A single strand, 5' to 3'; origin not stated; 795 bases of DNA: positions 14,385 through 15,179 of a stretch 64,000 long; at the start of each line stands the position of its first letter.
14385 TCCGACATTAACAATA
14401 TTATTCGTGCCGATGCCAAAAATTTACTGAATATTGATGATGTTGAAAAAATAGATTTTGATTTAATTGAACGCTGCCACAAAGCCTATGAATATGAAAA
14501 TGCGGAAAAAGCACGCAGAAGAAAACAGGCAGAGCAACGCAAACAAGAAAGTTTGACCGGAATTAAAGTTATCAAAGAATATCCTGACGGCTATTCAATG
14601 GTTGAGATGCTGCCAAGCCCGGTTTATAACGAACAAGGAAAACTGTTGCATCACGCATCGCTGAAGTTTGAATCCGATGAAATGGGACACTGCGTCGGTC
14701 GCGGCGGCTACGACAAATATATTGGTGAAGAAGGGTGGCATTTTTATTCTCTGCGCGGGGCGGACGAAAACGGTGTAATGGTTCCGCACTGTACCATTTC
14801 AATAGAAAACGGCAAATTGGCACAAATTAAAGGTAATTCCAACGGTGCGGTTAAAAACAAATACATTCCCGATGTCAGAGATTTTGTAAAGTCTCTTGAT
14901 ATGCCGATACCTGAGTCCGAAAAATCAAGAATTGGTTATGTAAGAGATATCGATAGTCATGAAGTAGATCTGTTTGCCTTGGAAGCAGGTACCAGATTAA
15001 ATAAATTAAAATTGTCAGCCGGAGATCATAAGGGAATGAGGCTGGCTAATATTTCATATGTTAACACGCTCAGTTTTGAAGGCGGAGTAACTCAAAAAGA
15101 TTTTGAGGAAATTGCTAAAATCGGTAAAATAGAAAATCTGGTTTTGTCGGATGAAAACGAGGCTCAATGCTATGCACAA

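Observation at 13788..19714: Strongly promoted single gene for a 1253-aa coiled-coil / His-Cys-module / LRR-like protein, convergent with a four-gene operon of small polytopic membrane proteins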

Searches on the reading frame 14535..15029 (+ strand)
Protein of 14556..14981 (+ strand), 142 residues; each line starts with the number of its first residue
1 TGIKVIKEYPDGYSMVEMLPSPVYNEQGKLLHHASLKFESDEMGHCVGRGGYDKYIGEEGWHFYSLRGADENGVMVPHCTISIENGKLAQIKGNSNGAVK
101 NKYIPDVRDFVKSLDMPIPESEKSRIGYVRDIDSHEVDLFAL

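Call 13: search_protein_families(library=pfam, proteins=[window:14556-14981:+], max_evalue=10)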
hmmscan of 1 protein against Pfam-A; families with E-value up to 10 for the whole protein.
seq(142 aa): 1 family
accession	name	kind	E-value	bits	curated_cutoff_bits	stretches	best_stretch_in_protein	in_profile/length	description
PF14284.11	PcfJ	-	0.011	16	25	1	36-102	77-141/147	PcfJ-like protein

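Call 22: search_solved_structures(query=A2, max_evalue=10, show_alignments=2)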
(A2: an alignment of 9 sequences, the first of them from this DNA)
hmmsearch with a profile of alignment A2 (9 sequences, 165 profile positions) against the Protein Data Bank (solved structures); distinct sequences matched with E-value up to 10: 2.
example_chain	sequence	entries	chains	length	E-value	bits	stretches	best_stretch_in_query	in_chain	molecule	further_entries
6eep_A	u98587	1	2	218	0.11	15.2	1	96-154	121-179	Ribose-5-phosphate isomerase A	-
6mc0_A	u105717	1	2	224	0.11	15.1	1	96-154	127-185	Ribose-5-phosphate isomerase A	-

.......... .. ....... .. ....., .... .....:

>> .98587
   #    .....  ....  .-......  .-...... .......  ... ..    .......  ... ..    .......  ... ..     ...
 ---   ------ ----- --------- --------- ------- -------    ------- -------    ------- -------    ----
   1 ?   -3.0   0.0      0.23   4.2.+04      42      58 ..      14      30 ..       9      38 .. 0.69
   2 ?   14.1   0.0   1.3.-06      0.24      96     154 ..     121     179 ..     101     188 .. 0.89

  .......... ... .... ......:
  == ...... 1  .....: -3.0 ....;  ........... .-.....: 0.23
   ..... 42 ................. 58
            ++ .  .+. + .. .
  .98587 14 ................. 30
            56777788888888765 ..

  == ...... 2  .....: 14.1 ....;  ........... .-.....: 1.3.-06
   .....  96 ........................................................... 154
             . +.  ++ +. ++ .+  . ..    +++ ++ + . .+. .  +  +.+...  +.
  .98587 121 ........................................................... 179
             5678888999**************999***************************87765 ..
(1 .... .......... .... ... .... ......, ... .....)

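Call 29: search_protein_representatives(alignment_id=A2)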
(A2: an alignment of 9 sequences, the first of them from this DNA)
Query: 9 sequences, 165 profile positions. Proteins with E-value up to 0.001 (for the whole library): 1723; up to 1e-10: 188; up to 1e-30: 12. The best 150 are listed.
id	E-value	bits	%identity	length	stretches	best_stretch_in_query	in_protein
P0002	7.5e-86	302.0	-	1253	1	1-165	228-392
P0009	3.3e-85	299.9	-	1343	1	1-164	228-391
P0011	8.8e-75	266.0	-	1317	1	1-164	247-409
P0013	3.1e-51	189.4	-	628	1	2-161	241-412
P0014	1.6e-49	183.8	-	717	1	3-161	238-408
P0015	6.7e-49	181.8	-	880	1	2-160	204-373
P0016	2.3e-48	180.0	-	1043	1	3-161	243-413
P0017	2.1e-46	173.6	-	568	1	2-165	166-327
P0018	3.5e-46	172.9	-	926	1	1-165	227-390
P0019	1.6e-44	167.6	-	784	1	2-161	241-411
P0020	1.7e-39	151.2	-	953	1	2-161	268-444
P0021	4.7e-36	140.0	-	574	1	1-165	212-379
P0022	3.7e-30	120.8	-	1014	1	1-162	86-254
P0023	1.1e-24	103.0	-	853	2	37-160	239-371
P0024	7.4e-23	97.1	-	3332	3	37-128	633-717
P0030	6.8e-20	87.5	-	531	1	37-152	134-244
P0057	1.7e-15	73.1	-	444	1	8-128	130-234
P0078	2.8e-14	69.2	-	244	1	8-155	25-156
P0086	1.2e-13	67.1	-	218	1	8-149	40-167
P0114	1.5e-12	63.6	-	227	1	40-138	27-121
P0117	1.9e-12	63.2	-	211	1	9-144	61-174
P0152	1.9e-11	60.0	-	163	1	40-139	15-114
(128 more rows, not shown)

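Call 33: search_protein_families(library=pfam, alignment_id=A4, max_evalue=0.001)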
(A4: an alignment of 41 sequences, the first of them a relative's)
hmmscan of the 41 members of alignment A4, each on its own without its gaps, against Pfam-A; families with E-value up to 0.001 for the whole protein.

A. member 1, P0013 (628 aa): 0 families

B. families by the number of members that match (of 41 scanned): 24 families
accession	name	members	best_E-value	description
PF14284.11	PcfJ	32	3.6e-16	PcfJ-like protein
PF12799.13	LRR_4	3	6.5e-09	Leucine Rich repeats (2 copies)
PF08662.17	eIF2A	3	4.7e-06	Eukaryotic translation initiation factor eIF2A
PF00004.35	AAA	1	2.7e-27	ATPase family associated with various cellular activities (AAA)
PF12796.13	Ank_2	1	1.4e-16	Ankyrin repeats (3 copies)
PF00023.36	Ank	1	2.1e-12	Ankyrin repeat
PF13606.12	Ank_3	1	2.6e-11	Ankyrin repeat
PF13637.12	Ank_4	1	1e-08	Ankyrin repeats (many copies)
PF13857.12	Ank_5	1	1.1e-07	Ankyrin repeats (many copies)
PF00805.28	Pentapeptide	1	1.4e-07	Pentapeptide repeats (8 copies)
PF21029.3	RMC1_N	1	1.1e-06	Regulator of MON1-CCZ1 complex, N-terminal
PF00400.38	WD40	1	2e-06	WD domain, G-beta repeat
PF13191.12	AAA_16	1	3.3e-06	AAA ATPase domain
PF05015.19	HigB-like_toxin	1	7e-06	RelE-like toxin of type II toxin-antitoxin system HigB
PF23286.1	LRR_13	1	7e-06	Disease resistance protein RPS4B-like, leucine-rich repeats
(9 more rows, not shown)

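Call 42: predict_structure(alignment_id=A2)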
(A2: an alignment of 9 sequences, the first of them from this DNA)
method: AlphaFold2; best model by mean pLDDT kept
length: 165 residues; sequences in the alignment: 9
mean_pLDDT: 89.9   pTM: 0.85
mean pLDDT of the five models: 89.9, 88.7, 87.7, 87.6, 86.2
residues with pLDDT >= 90: 122; 70-90: 30; 50-70: 9; < 50: 4
segments of 3 or more residues with pLDDT < 50: 162-165
pLDDT, mean of each block of 10 residues (from residue 1): 94 97 96 92 91 71 93 96 95 93 87 96 93 91 91 81 49
secondary structure, 60 per line:
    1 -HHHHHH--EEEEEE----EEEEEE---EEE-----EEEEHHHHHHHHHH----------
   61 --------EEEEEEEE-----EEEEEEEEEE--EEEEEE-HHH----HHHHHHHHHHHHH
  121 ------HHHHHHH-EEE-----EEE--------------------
elements in order: H2-7 E10-15 E20-25 E29-31 E37-40 H41-50 E69-76 E82-91 E94-99 H108-120 H127-133 E135-137 E143-145

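Call 58: fold_search(model_id=the predicted structure, library=pdb)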
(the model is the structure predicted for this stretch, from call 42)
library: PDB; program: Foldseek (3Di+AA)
matches with E <= 10: 310; with E <= 0.001: 0
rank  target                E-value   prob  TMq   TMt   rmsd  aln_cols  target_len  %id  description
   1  4dnc_B                9.3e-02  0.75  0.29  0.20   6.6       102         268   18  Crystal structure of human MOF in complex with MSL1 (released 2012-07-25)
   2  9fkr_B                1.9e-01  0.63  0.31  0.22   5.8       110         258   14  KAT6A IN COMPLEX WITH SMALL MOLECULE INHIBITOR BAY-184 (released 2024-11-06)
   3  6maj_A                2.1e-01  0.60  0.29  0.20   7.1       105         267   14  HBO1 is required for the maintenance of leukaemia stem cells (released 2019-12-25)
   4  3ets_B                2.2e-01  0.16  0.17  0.07  14.5       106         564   11  Crystal structure of a bacterial arylsulfate sulfotransferase catalytic intermediate with 4-methylumbelliferone bound  (released 2008-11-25)
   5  5j8c                  2.4e-01  0.69  0.30  0.20   6.7        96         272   17  Human MOF C316S, E350Q crystal structure (released 2016-07-20)
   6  7d0r_A                2.4e-01  0.57  0.28  0.19   6.9        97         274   14  Crystal structure of human HBO1-BRPF2 in complex with crotonoyl-coenzyme A (released 2021-07-07)
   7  7cmr                  2.5e-01  0.63  0.29  0.20   6.7        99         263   19  The Crystal Structure of human MYST1 from Biortus. (released 2020-08-12)
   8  7emf_F                2.5e-01  0.18  0.18  0.18  17.4        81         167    7  Human Mediator (deletion of MED1-IDR) in a Tail-extended conformation (released 2021-05-05)
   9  9uus_A                3.6e-01  0.51  0.36  0.15   5.6       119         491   14  The NuA3 histone acetyltransferase complex bound to acetyl-CoA and H3 tail (released 2025-12-10)
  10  4dnc_A                3.8e-01  0.44  0.30  0.20   5.9       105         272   16  Crystal structure of human MOF in complex with MSL1 (released 2012-07-25)
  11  5j9u_E                4.2e-01  0.20  0.29  0.18   9.8       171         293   12  Crystal structure of the NuA4 core complex (released 2016-10-26)
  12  9vkw_A                4.5e-01  0.30  0.34  0.15   7.3       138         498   10  Cryo-EM structure of the NuA3 complex bound to Ace-coenzyme A (released 2025-12-10)
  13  7qh9_CCC              6.7e-01  0.18  0.20  0.08  13.1       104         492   13  TarM(Se)_G117R-4RboP (released 2023-05-10)
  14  4ius                  8.0e-01  0.16  0.26  0.18   6.8        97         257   12  GCN5-related N-acetyltransferase from Kribbella flavida. (released 2013-01-30)
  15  8d8k_Q                8.5e-01  0.08  0.17  0.15  13.4       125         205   10  Yeast mitochondrial small subunit assembly intermediate (State 2) (released 2022-12-21)
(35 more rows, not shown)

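Call 75: find_related_loci(query=A2, collection=viral_contigs, flank=6000)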
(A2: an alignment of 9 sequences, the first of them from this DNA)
Query A2 (165 aa) in viral_contigs; peptide patterns used: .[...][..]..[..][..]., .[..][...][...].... (x = any residue, [..] = any of these).
25 stretches matched a pattern, but none encodes a relative of the query by tblastn (E <= 1e-3).

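Call 76: find_encoding_contigs(protein=P0016, flank=8000, max_places=2)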
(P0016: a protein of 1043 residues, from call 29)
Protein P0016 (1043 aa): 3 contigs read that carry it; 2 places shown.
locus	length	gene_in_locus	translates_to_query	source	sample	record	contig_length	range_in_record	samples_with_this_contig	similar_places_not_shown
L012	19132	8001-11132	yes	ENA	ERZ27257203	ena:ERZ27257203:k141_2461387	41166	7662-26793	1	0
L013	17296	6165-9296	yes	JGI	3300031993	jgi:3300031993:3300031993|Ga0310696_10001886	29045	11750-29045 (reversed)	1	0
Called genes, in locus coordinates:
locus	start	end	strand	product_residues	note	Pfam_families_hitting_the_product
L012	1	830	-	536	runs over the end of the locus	PF27727:UCP028340, PF01555:N6_N4_Mtase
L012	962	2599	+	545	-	PF07693:KAP_NTPase, PF24883:NPHP3_N (faint), PF13401:AAA_22 (weak)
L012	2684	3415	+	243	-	PF10544:T5orf172, PF13455:MUG113, PF14267:DUF4357 (weak)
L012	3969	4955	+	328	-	-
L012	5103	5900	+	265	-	PF00293:NUDIX, PF04266:ASCH (weak)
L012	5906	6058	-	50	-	-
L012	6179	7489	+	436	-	PF03572:Peptidase_S41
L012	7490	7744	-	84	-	-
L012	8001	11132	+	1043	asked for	PF05015:HigB-like_toxin (faint), PF00400:WD40 (faint), PF08662:eIF2A (faint), PF21029:RMC1_N (faint)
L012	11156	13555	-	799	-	-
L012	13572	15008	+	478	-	-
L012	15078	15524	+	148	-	PF00436:SSB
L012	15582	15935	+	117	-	-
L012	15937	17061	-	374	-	PF01551:Peptidase_M23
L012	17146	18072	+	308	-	PF01435:Peptidase_M48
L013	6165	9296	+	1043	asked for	PF05015:HigB-like_toxin (faint), PF00400:WD40 (faint), PF08662:eIF2A (faint), PF21029:RMC1_N (faint)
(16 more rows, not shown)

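Call 77: find_encoding_contigs(protein=P0018, flank=8000, max_places=2)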
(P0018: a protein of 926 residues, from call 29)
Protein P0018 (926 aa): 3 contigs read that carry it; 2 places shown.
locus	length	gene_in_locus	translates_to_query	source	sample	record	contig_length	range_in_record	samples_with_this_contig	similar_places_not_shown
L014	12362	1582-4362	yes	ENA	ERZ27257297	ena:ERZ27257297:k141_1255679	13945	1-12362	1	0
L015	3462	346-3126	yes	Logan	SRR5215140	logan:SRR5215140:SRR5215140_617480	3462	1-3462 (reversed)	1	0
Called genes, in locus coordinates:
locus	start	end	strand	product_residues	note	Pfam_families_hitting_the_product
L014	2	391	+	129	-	?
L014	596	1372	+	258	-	PF02687:FtsX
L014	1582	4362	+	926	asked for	-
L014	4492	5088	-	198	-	PF13505:OMP_b-brl (weak)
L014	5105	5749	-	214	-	-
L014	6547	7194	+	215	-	-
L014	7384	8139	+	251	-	PF03006:HlyIII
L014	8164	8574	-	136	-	PF00903:Glyoxalase (weak), PF06983:3-dmu-9_3-mt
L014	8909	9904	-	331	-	-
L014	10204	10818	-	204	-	PF09411:PagL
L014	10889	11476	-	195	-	PF12441:CopG_antitoxin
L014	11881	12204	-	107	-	-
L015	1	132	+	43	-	?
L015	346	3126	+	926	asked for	-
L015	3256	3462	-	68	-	?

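Call 82: search_protein_families(library=phrogs, proteins=[P0030, P0078, P0086, P0114, P0152, P0117, P0057], max_evalue=0.001)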
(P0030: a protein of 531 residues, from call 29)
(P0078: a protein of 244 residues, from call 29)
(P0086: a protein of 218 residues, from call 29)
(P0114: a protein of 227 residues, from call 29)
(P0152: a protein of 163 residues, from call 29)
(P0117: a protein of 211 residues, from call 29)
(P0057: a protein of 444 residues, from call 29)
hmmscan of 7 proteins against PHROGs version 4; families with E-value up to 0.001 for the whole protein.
P0030 (531 aa): 2 families
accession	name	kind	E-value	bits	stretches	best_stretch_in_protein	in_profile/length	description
phrog_3169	-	unknown function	1.5e-08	35.2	1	142-219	394-471/474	-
phrog_7484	-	unknown function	2.3e-08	34.2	1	98-216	325-445/450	-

P0078 (244 aa): 1 family
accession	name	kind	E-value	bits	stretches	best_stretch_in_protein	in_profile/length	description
phrog_8470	-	unknown function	5.3e-05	23.2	1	10-121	432-548/567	-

P0086 (218 aa): 6 families
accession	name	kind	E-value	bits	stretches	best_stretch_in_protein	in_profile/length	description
phrog_3169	-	unknown function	1.3e-14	55.1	1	65-137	394-468/474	-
phrog_7484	-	unknown function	1.1e-11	45.2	1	31-136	336-444/450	-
phrog_8470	-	unknown function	2.1e-11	44.3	1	58-135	470-551/567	-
phrog_9653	-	unknown function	8.9e-06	26.1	1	66-134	295-365/373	-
phrog_16315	-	unknown function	1.1e-05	25.3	1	67-137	444-520/532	-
phrog_9253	-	unknown function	0.00078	18.6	0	62-105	712-757/819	-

P0114 (227 aa): 4 families
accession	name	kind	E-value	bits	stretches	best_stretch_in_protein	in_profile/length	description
phrog_3169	-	unknown function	3.2e-09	37.4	1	19-107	381-469/474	-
phrog_7484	-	unknown function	1e-07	32.1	1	32-90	369-429/450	-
phrog_8470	-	unknown function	1.4e-07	31.8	1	17-93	462-540/567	-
phrog_21719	-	unknown function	0.00017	21.1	1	141-199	111-168/554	-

P0152 (163 aa): 2 families
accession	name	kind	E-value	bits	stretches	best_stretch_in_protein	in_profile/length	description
phrog_8470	-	unknown function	1e-06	28.9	1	18-97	475-551/567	-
phrog_3169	-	unknown function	0.00012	22.3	1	21-101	395-470/474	-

P0117 (211 aa): 2 families
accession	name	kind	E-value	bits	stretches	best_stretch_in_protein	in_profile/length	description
phrog_3169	-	unknown function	8.3e-08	32.7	1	82-152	391-468/474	-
phrog_7484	-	unknown function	0.00019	21.3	1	63-147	351-440/450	-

P0057 (444 aa): 14 families
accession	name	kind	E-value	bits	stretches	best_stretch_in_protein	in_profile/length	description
phrog_30773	-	unknown function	7.7e-55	187.4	1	266-401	155-292/666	-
phrog_3757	-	unknown function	8.7e-24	85.6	1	268-385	87-203/367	-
phrog_10401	-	other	1e-16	61.8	1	304-403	457-554/667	ATPase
phrog_8638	-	unknown function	3.8e-14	53.2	1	268-376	268-374/568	-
phrog_168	-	DNA, RNA and nucleotide metabolism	3.1e-10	41.2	1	307-388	42-121/314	clamp loader of DNA polymerase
phrog_7485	-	unknown function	3.2e-10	40.5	1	269-386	188-299/430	-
phrog_5846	-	DNA, RNA and nucleotide metabolism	8.6e-09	36.1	1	289-379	24-107/380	clamp loader of DNA polymerase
phrog_9172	-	unknown function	1.4e-08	35.1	1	298-399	99-200/509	-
phrog_11838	-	DNA, RNA and nucleotide metabolism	6.3e-08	33.2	1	271-386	14-118/420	clamp loader of DNA polymerase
phrog_4339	-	unknown function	1e-05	25.8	0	309-338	53-82/552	-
phrog_3169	-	unknown function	0.00011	22.4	1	150-225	389-465/474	-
phrog_7998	-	unknown function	0.00012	22.3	0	293-382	29-134/339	-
phrog_50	-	DNA, RNA and nucleotide metabolism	0.00026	21.1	1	283-332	353-394/570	DnaC-like helicase loader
phrog_7484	-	unknown function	0.00076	19.3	0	129-223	340-440/450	-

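Call 86: search_solved_structures(query=A8, max_evalue=10, show_alignments=3)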
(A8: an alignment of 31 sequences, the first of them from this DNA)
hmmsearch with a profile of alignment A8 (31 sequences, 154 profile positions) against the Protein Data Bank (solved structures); distinct sequences matched with E-value up to 10: 0.
